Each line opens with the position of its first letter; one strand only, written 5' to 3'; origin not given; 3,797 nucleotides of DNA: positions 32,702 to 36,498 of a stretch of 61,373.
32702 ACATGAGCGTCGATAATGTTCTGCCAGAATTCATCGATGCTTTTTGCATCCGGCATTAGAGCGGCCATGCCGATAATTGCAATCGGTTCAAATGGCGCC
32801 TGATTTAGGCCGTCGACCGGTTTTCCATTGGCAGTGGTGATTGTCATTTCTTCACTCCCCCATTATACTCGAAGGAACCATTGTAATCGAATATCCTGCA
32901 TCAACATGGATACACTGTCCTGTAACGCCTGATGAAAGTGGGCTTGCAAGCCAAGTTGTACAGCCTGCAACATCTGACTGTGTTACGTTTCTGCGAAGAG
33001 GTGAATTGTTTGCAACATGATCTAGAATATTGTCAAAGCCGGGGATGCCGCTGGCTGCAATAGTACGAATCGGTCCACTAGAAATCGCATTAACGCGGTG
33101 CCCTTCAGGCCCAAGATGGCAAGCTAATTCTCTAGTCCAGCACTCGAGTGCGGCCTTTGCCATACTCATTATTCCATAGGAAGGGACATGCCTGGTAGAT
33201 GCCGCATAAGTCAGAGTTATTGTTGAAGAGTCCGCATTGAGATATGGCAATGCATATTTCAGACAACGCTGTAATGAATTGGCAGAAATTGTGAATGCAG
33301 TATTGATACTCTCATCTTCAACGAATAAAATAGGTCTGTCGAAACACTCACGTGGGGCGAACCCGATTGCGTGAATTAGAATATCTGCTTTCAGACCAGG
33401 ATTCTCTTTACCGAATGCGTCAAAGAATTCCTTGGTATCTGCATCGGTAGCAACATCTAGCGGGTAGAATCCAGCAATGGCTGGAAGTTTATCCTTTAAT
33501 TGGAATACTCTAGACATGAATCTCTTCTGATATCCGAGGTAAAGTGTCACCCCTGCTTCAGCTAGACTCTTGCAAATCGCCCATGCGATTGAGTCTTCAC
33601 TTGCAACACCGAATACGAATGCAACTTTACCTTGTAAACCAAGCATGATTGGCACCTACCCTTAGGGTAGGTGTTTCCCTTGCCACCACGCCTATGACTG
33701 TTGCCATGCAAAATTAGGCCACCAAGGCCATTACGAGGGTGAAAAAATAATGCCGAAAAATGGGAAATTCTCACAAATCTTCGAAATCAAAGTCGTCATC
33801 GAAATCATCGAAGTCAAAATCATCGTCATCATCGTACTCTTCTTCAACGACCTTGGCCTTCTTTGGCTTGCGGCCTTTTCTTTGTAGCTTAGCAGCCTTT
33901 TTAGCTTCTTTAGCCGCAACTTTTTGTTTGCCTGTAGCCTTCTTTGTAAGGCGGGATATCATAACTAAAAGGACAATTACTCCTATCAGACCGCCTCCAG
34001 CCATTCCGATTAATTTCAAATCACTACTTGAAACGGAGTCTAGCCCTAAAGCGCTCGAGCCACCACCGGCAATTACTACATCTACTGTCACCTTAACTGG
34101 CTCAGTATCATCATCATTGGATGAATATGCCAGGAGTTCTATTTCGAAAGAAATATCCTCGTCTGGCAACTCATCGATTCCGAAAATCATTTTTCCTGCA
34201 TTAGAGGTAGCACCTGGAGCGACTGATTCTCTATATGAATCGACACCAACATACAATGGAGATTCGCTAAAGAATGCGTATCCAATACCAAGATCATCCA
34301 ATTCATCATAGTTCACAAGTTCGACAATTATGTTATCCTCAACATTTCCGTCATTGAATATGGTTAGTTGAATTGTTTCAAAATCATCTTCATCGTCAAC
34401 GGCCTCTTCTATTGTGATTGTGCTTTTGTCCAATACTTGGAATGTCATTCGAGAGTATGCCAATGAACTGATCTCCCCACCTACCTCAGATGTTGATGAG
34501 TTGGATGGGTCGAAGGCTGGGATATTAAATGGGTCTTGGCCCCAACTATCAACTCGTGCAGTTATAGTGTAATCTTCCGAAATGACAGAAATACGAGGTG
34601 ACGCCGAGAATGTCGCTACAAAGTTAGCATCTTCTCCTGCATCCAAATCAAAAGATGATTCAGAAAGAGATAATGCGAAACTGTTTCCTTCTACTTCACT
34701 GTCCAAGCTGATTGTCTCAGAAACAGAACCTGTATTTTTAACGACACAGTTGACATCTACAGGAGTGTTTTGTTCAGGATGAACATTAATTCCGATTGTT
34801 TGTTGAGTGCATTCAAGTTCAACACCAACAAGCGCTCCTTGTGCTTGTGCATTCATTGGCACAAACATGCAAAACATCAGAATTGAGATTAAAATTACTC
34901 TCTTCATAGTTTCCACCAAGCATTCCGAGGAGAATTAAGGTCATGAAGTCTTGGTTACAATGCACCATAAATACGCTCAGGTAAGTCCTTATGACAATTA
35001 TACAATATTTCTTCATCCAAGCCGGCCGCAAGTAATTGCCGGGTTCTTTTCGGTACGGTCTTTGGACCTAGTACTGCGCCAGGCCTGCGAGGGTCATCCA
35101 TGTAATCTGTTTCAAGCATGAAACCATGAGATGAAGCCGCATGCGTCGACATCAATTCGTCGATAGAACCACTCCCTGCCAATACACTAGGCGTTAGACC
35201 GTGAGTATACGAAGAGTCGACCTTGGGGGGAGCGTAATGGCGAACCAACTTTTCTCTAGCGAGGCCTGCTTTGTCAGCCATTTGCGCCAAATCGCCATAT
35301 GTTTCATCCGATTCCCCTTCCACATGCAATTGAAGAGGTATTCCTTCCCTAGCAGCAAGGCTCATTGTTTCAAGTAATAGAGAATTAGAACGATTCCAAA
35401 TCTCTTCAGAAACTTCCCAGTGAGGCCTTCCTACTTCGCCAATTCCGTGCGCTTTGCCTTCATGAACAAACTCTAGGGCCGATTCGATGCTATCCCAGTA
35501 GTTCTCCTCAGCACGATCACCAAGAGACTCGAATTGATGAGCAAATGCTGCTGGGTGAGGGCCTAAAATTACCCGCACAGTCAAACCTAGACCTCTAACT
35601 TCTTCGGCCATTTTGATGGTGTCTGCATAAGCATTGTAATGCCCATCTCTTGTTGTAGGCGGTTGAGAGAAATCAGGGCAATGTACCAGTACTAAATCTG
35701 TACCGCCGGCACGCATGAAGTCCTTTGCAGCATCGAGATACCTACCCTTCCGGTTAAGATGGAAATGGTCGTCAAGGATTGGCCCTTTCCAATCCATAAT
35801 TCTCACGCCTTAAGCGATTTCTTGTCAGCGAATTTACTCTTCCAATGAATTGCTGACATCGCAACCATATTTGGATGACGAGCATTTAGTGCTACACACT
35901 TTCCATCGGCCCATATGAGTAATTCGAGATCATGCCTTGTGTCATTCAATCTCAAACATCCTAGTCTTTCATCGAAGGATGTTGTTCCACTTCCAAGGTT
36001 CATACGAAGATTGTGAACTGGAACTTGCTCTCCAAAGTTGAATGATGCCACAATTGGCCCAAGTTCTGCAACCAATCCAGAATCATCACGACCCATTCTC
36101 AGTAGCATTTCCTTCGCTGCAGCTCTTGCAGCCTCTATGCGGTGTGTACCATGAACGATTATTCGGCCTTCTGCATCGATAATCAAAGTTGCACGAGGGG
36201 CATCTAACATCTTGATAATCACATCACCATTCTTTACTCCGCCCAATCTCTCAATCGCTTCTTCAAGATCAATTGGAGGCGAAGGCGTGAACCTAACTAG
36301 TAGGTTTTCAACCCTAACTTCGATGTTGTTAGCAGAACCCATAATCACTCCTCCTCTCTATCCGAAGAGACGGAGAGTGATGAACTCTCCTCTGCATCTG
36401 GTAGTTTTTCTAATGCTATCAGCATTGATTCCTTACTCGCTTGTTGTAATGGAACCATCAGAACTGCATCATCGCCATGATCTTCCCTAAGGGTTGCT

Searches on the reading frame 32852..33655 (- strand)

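Call 72: search_protein_families(library=pfam, proteins=[window:32852-33655:-], max_evalue=0.00001)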
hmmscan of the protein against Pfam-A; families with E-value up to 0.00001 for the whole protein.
window:32852-33655:- (267 aa): 2 families
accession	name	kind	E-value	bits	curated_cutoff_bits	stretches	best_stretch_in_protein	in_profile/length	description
PF13561.12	adh_short_C2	-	2.4e-67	227.4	27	1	16-256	1-236/236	Enoyl-(Acyl carrier protein) reductase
PF00106.31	adh_short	-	1.8e-13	50.8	26.6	1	10-199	1-185/195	short chain dehydrogenase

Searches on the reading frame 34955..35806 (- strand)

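Call 72: search_protein_families(library=pfam, proteins=[window:34955-35806:-], max_evalue=0.00001)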
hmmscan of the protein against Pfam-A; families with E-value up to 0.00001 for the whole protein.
window:34955-35806:- (283 aa): 1 family
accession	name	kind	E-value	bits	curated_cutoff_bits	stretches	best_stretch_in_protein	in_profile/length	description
PF01026.27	TatD_DNase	-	4.7e-24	85.6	27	1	12-281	2-253/253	TatD related DNase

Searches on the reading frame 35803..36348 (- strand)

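Call 80: search_protein_families(library=pfam, proteins=[window:35803-36348:-], max_evalue=0.001)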
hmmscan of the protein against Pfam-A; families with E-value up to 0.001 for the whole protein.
window:35803-36348:- (181 aa): 1 family
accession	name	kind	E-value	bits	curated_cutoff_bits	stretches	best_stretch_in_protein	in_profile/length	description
PF00352.27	TBP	-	5.3e-07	29.8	22.9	0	42-82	40-79/85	Transcription factor TFIID (or TATA-binding protein, TBP)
